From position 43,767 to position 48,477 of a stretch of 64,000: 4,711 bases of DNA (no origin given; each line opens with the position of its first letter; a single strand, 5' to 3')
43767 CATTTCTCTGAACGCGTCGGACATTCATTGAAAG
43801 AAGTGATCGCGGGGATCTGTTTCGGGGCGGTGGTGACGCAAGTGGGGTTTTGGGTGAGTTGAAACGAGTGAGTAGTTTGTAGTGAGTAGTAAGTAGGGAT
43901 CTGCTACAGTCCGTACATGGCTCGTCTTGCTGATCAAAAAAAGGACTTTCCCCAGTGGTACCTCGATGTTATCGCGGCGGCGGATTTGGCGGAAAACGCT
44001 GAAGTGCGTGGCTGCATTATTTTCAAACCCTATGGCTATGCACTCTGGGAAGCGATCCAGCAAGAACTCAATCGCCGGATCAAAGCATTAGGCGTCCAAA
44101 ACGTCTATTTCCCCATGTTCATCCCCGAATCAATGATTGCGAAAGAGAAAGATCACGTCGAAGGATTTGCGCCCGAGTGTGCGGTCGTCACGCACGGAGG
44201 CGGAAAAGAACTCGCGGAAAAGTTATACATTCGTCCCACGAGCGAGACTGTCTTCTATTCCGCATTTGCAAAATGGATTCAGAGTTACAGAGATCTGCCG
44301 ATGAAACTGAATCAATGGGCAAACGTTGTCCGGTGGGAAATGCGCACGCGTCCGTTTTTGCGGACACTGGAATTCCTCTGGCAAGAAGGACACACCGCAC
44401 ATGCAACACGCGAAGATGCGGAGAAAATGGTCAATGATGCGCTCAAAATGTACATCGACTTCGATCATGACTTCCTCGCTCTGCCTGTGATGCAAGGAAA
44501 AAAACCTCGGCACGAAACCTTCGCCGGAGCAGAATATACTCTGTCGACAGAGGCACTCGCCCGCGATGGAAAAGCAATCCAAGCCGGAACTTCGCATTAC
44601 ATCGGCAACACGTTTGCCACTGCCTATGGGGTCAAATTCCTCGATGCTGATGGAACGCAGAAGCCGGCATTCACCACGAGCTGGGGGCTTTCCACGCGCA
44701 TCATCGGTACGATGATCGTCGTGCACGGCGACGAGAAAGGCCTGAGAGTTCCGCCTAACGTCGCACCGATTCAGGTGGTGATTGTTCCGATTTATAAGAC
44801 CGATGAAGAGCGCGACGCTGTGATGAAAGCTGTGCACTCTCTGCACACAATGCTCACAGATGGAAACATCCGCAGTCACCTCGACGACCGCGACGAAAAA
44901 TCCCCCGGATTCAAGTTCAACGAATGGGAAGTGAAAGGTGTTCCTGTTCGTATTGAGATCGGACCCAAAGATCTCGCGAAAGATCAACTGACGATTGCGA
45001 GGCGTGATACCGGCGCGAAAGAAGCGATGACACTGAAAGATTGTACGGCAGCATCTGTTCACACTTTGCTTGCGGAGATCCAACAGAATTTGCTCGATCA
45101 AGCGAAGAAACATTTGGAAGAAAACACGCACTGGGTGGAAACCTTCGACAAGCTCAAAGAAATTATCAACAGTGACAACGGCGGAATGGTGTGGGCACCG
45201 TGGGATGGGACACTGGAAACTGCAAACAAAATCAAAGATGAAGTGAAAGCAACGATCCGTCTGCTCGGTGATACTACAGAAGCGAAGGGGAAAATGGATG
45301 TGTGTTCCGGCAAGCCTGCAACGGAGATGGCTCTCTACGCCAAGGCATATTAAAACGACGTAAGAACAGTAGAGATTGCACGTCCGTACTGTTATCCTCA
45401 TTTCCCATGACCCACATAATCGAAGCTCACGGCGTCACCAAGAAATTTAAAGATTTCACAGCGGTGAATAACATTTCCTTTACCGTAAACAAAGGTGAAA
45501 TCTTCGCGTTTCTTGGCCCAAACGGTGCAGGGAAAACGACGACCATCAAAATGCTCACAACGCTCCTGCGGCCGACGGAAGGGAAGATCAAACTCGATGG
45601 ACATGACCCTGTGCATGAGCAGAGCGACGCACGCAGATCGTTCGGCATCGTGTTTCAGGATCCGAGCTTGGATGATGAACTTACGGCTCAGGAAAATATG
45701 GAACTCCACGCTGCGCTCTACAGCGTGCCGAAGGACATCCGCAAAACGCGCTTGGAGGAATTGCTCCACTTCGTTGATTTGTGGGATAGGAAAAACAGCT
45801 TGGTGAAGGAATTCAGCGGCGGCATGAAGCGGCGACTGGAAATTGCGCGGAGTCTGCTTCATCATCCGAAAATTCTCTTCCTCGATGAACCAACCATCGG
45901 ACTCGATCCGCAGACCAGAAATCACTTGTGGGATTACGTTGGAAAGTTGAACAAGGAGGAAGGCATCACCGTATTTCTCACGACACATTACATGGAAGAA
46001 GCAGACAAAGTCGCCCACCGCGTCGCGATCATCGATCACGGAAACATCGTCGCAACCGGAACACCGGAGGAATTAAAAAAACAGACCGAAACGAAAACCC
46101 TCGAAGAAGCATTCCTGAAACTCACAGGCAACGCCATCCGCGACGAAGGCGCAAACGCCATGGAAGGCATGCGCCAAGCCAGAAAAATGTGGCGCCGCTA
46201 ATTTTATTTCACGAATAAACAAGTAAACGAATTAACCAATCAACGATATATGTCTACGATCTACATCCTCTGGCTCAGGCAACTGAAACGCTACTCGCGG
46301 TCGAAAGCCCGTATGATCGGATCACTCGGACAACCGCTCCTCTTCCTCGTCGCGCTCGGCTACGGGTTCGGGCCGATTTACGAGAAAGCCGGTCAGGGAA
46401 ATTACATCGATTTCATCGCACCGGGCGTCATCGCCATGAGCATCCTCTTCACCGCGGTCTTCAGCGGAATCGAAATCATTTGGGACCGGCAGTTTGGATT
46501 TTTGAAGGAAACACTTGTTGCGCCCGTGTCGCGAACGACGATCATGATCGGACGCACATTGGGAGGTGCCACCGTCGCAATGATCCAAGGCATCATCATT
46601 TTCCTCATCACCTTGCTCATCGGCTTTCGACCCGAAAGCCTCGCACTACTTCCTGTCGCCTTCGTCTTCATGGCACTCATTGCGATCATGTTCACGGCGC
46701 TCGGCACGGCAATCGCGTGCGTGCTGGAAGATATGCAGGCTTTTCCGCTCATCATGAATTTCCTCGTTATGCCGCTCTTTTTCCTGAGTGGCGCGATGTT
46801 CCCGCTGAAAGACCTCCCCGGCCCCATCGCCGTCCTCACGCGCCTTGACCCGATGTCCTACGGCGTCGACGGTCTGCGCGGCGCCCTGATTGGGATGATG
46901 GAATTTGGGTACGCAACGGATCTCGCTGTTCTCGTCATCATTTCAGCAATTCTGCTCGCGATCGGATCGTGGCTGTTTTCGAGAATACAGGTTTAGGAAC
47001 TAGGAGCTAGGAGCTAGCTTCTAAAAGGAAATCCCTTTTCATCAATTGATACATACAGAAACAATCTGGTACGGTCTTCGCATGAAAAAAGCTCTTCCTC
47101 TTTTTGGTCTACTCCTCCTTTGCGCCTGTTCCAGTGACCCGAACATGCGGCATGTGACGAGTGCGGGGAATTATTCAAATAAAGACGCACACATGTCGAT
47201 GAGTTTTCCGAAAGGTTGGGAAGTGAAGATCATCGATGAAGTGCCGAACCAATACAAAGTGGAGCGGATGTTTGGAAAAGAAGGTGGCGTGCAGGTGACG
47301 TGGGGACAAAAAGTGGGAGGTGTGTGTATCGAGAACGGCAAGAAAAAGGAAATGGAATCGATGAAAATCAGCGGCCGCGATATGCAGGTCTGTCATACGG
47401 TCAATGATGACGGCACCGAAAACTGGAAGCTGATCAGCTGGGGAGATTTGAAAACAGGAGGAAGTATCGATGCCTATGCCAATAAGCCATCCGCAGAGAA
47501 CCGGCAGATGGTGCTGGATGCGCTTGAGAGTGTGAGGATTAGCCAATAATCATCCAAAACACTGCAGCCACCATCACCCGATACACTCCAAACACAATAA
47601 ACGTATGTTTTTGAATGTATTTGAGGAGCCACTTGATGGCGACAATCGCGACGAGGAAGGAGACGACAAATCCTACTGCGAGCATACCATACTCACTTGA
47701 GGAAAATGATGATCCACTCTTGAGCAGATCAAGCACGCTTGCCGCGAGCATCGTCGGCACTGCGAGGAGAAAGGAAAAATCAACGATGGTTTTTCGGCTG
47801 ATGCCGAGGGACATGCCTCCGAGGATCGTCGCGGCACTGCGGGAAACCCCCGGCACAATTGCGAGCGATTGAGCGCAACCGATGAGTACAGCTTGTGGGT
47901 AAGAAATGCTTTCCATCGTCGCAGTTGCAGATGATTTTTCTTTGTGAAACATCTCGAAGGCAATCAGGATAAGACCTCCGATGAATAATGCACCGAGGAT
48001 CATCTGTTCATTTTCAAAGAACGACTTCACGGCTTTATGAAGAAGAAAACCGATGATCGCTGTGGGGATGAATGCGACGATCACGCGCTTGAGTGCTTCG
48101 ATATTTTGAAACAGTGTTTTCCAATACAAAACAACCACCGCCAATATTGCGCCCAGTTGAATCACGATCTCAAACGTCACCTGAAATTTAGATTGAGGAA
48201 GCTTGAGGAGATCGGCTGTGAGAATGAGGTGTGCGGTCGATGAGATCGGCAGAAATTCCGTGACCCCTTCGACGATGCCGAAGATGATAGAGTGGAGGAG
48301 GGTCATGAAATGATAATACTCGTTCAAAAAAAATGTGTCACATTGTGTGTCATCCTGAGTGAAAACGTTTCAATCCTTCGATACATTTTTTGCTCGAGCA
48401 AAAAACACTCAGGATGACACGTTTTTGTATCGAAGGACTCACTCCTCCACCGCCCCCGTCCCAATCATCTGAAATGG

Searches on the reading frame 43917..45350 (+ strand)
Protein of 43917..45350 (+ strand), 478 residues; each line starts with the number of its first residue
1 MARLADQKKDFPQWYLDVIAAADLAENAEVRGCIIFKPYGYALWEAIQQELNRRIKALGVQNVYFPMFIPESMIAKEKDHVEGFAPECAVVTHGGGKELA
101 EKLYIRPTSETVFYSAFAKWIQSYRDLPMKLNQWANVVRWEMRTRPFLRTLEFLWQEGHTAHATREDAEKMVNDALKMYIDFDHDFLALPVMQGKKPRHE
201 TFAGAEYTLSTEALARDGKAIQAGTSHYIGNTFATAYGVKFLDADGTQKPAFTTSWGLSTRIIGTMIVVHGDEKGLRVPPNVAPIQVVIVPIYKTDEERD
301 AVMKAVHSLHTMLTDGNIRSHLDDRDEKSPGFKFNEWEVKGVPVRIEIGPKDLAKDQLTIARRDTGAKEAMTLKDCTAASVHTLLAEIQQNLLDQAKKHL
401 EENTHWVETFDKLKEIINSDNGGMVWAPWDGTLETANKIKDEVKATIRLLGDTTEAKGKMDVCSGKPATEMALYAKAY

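Call 24: find_related_loci(query=window:43917-45350:+, collection=genome_contigs, flank=10000)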
Query window:43917-45350:+ (478 aa) in genome_contigs; peptide patterns used: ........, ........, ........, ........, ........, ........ (x = any residue, [..] = any of these).
598 stretches matched a pattern (row limit reached: there are more); 593 encode a relative of the query (tblastn E <= 1e-3); the best 80 are kept; 80 distinct loci.
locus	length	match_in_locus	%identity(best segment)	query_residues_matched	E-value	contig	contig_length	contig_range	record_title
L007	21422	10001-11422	72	1-478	0e+0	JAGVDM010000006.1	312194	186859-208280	MAG: Candidatus Peribacterales bacterium isolate WC_2 c_000000006108, whole genome shotgun sequence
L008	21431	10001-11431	71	1-478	0e+0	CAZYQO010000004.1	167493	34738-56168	MAG TPA_asm: uncultured Candidatus Peribacteria bacterium isolate SRP292972_co1_29 genome assembly, contig: NODE_119_len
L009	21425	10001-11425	71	1-478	0e+0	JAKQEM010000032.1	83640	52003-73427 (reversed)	MAG: bacterium isolate USDE_maxbin.105 k141_452454, whole genome shotgun sequence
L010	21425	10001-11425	70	1-478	0e+0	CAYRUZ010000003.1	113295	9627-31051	MAG TPA_asm: uncultured Candidatus Peribacteria bacterium isolate SRP278252_co2_241 genome assembly, contig: NODE_227_le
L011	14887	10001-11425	68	1-478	0e+0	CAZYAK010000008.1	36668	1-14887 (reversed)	MAG TPA_asm: uncultured Candidatus Peribacteria bacterium isolate binchicken_co105_114 genome assembly, contig: NODE_136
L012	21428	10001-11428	69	1-478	0e+0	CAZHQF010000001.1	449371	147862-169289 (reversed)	MAG TPA_asm: uncultured Candidatus Peribacteria bacterium isolate SRP342105_co2_105 genome assembly, contig: NODE_5_leng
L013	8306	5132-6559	68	1-478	0e+0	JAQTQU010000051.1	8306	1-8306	MAG: Candidatus Peribacteraceae bacterium isolate STB_147 NODE_23771_length_8306_cov_3.190855_Sandtown_B, whole genome s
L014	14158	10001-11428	69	1-478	0e+0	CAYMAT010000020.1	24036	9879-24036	MAG TPA_asm: uncultured Candidatus Peribacteria bacterium isolate SRP342105_co2_387 genome assembly, contig: NODE_2106_l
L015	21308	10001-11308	73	1-439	0e+0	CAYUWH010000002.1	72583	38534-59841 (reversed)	MAG TPA_asm: uncultured Candidatus Peribacteria bacterium isolate SRP150892_co1_292 genome assembly, contig: NODE_223_le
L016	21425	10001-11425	67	1-478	0e+0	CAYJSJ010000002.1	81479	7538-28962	MAG TPA_asm: uncultured Candidatus Peribacteria bacterium isolate ERP125453_co1_464 genome assembly, contig: NODE_156_le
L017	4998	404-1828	66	1-478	0e+0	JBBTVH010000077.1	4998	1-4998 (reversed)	MAG: Patescibacteria group bacterium isolate H52-bin047_1 H52_bin047_1_000000000077, whole genome shotgun sequence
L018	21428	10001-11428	67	1-478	0e+0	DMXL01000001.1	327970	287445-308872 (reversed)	MAG TPA_asm: Candidatus Peribacteria bacterium isolate UBA11694 contig_191, whole genome shotgun sequence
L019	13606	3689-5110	67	1-478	0e+0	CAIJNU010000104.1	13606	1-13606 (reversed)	uncultured Candidatus Peregrinibacteria bacterium isolate AlinenLipids_bin-9222 genome assembly, contig: bin-9222:104/12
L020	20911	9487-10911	67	1-478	0e+0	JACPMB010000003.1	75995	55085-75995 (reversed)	MAG: Candidatus Peregrinibacteria bacterium isolate NC_groundwater_536_Ag_S-0.1um_55_10 S35_SO-1_scaffold_65743, whole g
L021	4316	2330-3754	68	1-478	0e+0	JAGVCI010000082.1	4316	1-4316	MAG: Candidatus Peribacterales bacterium isolate WC_7 c_000000085658, whole genome shotgun sequence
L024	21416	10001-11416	67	1-478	0e+0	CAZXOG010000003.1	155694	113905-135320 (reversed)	MAG TPA_asm: uncultured Candidatus Peribacteria bacterium isolate binchicken_co115_80 genome assembly, contig: NODE_148_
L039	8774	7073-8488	65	1-478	0e+0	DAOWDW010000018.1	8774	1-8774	MAG TPA_asm: Candidatus Peregrinibacteria bacterium isolate CSMAG_1923 CSMAG_1923_k141_2242842_length_8774_cov_7.0000, w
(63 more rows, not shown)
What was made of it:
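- ProRS places the window in Peribacterales (call 24).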

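Call 116: search_protein_families(library=pfam, proteins=[L007:4956-8681:+, L024:4667-8656:+, L016:4914-9461:+, L010:5817-9005:+, L011:4356-7526:+, L015:5897-8836:+, L039:1-2997:+, L007:1448-4972:+], max_evalue=0.001)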
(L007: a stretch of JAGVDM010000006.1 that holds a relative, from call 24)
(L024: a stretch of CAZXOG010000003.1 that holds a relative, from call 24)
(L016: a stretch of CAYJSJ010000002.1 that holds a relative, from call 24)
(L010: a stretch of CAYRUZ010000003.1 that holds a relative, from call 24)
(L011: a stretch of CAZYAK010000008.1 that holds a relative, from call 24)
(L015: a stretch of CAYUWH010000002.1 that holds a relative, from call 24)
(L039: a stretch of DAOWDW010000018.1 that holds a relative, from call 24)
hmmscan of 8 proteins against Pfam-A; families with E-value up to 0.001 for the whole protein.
L007:4956-8681:+ (1242 aa): 0 families

L024:4667-8656:+ (1330 aa): 0 families

L016:4914-9461:+ (1516 aa): 0 families

L010:5817-9005:+ (1063 aa): 0 families

L011:4356-7526:+ (1057 aa): 0 families

L015:5897-8836:+ (980 aa): 0 families

L039:1-2997:+ (999 aa): 4 families
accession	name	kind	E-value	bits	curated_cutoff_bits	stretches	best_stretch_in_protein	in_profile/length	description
PF00176.29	SNF2-rel_dom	-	6.4e-15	55.5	24.9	1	404-620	6-231/290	SNF2-related domain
PF04851.21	ResIII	-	3.8e-10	40.4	22.5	1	399-557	8-163/164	Type III restriction enzyme, res subunit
PF00271.37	Helicase_C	-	3.2e-07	31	23.5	0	795-866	39-109/110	Helicase conserved C-terminal domain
PF09136.16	Glucodextran_B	-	0.00086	19.6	27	0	224-279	14-68/83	Glucodextranase, domain B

L007:1448-4972:+ (1175 aa): 0 families

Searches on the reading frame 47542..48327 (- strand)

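Call 107: search_protein_families(library=pfam, proteins=[window:47542-48327:-], max_evalue=0.0001)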
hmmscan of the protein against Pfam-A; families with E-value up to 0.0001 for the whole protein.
window:47542-48327:- (262 aa): 1 family
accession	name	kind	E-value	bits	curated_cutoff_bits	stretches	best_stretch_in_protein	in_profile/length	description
PF02673.24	BacA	-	1.6e-75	254.6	33.4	1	14-256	2-257/257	Bacitracin resistance protein BacA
